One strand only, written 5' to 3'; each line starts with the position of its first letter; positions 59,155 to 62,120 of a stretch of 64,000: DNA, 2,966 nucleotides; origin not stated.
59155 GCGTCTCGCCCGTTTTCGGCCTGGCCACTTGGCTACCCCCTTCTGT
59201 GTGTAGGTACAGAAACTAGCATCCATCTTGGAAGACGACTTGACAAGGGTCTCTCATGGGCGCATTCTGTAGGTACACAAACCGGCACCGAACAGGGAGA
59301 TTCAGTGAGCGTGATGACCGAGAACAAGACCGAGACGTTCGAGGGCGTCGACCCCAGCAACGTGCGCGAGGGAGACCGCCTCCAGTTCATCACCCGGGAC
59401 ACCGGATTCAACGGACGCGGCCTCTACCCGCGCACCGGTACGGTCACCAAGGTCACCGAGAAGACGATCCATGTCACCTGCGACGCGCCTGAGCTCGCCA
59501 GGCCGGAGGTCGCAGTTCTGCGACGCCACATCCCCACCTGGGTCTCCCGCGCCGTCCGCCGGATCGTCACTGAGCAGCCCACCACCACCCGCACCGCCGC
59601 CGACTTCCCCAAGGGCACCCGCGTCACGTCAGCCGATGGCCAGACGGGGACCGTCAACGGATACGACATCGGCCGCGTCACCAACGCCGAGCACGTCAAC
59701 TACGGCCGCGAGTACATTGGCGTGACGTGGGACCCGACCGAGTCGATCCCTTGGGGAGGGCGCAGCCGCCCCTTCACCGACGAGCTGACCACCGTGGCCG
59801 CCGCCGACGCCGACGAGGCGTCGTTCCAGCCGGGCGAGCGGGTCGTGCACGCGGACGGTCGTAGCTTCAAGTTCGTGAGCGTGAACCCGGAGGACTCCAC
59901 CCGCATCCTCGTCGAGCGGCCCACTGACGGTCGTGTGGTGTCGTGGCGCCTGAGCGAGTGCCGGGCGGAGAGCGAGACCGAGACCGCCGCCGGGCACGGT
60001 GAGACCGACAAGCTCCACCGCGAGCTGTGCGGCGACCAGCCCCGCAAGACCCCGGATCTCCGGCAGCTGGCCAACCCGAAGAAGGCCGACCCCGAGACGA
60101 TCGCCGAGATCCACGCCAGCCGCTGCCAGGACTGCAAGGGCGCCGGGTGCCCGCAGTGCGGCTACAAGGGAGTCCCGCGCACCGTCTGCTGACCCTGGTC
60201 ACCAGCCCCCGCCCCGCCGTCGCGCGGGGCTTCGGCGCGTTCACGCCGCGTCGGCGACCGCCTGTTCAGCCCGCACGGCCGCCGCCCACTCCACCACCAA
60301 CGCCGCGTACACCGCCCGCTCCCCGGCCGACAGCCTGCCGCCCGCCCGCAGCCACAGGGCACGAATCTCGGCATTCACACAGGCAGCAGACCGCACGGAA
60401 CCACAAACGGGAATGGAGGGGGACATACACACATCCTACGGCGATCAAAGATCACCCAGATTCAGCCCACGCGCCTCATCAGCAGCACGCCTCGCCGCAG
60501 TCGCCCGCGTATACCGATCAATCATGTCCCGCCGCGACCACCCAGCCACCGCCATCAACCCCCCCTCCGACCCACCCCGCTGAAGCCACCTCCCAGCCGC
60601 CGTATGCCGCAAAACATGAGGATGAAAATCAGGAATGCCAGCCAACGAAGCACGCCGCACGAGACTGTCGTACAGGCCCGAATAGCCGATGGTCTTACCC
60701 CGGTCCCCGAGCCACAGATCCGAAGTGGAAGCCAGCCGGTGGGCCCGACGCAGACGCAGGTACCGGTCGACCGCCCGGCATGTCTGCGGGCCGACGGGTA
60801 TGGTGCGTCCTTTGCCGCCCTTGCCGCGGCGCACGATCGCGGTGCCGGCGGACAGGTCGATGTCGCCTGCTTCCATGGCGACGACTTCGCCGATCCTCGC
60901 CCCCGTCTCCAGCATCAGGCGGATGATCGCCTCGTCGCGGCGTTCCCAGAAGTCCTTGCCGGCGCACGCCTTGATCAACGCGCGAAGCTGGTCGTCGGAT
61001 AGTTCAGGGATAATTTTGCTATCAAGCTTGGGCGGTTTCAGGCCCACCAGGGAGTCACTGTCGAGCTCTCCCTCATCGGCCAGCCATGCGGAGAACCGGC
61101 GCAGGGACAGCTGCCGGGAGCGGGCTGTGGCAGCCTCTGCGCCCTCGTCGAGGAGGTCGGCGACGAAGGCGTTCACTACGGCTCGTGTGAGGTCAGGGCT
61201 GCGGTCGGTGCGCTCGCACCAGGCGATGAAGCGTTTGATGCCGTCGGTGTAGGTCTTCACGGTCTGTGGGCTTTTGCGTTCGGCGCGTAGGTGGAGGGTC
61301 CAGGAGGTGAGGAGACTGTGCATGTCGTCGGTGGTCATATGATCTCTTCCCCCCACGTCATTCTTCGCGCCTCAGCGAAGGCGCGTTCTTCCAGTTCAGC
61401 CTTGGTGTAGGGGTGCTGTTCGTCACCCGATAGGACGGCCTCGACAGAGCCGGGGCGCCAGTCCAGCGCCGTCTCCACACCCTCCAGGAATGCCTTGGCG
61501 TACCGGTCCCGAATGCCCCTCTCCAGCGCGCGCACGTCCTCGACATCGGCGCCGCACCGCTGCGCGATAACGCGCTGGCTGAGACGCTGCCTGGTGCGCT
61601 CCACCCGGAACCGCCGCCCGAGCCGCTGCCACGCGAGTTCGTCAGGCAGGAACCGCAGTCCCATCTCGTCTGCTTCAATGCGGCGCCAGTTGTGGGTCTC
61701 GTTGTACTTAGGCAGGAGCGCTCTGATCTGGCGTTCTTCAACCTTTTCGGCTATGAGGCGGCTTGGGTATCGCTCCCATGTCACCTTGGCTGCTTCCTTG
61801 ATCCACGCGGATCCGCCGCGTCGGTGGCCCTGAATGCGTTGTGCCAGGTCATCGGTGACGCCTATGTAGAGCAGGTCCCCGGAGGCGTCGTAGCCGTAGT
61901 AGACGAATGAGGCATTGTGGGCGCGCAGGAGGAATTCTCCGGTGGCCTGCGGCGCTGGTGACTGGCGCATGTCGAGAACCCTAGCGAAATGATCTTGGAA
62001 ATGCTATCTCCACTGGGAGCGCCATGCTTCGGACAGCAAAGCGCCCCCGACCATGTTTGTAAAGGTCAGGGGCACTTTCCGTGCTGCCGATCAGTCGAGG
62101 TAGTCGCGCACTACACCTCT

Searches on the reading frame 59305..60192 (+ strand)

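Call 36: search_protein_families(library=phrogs, proteins=[window:59305-60192:+], max_evalue=0.001)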
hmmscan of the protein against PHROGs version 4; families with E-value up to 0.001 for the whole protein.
window:59305-60192:+ (295 aa): 1 family
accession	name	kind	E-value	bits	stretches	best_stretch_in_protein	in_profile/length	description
phrog_15616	-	unknown function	6.6e-15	56.4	1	93-162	254-331/333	-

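Call 63: search_protein_families(library=pfam, proteins=[window:59305-60192:+], max_evalue=0.1)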
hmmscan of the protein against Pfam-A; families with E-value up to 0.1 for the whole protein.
window:59305-60192:+ (295 aa): 2 families
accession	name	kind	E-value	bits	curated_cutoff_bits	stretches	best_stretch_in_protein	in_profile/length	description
PF16798.10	DUF5069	-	0.0052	17.4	27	1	181-269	39-126/133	Domain of unknown function (DUF5069)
PF23720.1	DUF7161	-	0.099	13.1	27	0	86-106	15-36/72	Family of unknown function (DUF7161)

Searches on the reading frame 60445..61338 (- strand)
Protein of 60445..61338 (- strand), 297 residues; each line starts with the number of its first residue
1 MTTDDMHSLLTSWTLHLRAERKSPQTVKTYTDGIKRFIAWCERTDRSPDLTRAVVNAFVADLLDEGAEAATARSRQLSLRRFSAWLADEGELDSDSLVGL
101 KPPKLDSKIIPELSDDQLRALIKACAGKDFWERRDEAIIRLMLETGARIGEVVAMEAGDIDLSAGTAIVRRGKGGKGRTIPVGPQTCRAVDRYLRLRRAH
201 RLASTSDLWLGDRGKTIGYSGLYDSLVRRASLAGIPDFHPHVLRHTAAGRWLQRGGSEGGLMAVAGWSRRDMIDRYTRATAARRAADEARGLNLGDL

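Call 63: search_protein_families(library=pfam, proteins=[window:60445-61338:-], max_evalue=0.1)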
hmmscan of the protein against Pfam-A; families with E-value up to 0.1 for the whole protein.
window:60445-61338:- (297 aa): 3 families
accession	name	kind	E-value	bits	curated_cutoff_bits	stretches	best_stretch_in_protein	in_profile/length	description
PF00589.27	Phage_integrase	-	2e-26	93.2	27.1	1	113-281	3-170/172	Phage integrase family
PF02899.23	Phage_int_SAM_1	-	2.7e-09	37.6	22.3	1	11-90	2-83/83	Phage integrase, N-terminal SAM-like domain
PF13495.12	Phage_int_SAM_4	-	3e-08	34.4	27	1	9-82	1-74/85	Phage integrase, N-terminal SAM-like domain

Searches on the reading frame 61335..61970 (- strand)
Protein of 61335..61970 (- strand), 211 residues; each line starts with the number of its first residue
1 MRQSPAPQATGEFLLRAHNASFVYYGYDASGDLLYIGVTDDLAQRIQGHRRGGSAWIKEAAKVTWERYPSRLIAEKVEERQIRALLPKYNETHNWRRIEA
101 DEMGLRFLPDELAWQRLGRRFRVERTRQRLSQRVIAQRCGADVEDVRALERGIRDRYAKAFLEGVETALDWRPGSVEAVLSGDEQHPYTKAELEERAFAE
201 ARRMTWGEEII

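Call 63: search_protein_families(library=pfam, proteins=[window:61335-61970:-], max_evalue=0.1)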
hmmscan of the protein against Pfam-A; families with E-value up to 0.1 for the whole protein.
window:61335-61970:- (211 aa): 3 families
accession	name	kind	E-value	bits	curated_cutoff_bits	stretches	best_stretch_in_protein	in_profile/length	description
PF01541.30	GIY-YIG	-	3.8e-06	27.5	22.6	1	22-83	3-70/78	GIY-YIG catalytic domain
PF13560.12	HTH_31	-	0.00029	21.5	27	1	116-163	1-48/64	Helix-turn-helix domain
PF10544.15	T5orf172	-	0.0095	16.9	20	0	32-91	14-74/101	T5orf172 domain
